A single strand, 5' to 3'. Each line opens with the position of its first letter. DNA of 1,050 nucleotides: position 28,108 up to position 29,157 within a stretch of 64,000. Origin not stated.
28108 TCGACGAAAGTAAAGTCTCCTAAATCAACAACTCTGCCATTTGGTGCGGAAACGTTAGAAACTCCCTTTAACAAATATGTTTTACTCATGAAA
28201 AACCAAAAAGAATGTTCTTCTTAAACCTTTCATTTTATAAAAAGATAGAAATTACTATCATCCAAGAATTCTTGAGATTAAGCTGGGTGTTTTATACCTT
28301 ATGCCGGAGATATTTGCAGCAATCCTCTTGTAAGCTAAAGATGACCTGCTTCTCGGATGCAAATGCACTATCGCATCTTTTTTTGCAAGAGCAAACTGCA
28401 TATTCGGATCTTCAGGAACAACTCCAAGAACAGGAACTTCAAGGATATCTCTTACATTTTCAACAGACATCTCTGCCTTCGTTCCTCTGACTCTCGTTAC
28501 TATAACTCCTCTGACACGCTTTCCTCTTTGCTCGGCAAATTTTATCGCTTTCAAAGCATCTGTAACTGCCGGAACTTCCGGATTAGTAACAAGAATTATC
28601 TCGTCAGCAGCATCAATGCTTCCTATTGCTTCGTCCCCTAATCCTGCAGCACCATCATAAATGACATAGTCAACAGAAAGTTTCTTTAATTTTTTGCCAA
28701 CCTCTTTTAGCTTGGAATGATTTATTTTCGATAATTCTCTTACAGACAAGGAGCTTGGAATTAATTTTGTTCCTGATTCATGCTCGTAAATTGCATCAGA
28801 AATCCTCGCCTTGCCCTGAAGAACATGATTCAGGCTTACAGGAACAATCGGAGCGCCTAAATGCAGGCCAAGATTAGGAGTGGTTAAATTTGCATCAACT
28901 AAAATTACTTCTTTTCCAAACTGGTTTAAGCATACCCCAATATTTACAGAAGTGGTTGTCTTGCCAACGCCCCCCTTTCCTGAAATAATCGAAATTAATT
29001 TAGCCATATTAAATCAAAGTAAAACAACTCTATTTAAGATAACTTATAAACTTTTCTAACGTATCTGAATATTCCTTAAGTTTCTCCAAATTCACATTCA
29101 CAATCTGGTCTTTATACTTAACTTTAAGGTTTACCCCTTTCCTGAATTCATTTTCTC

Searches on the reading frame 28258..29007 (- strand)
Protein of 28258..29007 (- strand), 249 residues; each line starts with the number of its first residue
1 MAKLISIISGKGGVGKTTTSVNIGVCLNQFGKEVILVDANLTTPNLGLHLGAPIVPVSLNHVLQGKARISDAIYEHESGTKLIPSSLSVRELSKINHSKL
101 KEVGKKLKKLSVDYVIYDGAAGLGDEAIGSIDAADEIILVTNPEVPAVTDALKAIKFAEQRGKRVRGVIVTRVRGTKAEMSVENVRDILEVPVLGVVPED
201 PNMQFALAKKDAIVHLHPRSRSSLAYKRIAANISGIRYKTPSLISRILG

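Call 19: search_protein_families(library=pfam, proteins=[window:28258-29007:-], max_evalue=0.01)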
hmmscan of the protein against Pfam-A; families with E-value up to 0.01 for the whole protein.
window:28258-29007:- (249 aa): 10 families
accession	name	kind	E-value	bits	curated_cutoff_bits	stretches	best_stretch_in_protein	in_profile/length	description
PF10609.15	ParA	-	5.5e-21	75.5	27.1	1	3-233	4-245/246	NUBPL iron-transfer P-loop NTPase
PF01656.29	CbiA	-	6.2e-20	71.9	25.4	1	5-210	1-122/125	CobQ/CobB/MinD/ParA nucleotide binding domain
PF13614.12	AAA_31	-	1.7e-18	67.7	27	1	3-149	2-155/177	AAA domain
PF00142.24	Fer4_NifH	-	1.9e-12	47.7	25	1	8-234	5-245/271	4Fe-4S iron sulfur cluster binding proteins, NifH/frxC family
PF13500.12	AAA_26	-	3.1e-08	34.2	27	1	136-203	130-194/198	AAA domain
PF02374.21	ArsA_ATPase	-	7.4e-07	29.1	24.3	1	7-37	5-35/305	Anion-transporting ATPase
PF06564.18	CBP_BcsQ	-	8.2e-07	29.2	21.3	1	10-147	9-151/234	Cellulose biosynthesis protein BcsQ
PF07015.17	VirC1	-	0.00075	19.3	24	0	3-42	2-41/231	VirC1 protein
PF00448.28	SRP54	-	0.0032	17.6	22.7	0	6-38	4-36/196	SRP54-type protein, GTPase domain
PF09140.17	MipZ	-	0.0066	16.2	20.7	0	5-41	3-39/262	ATPase MipZ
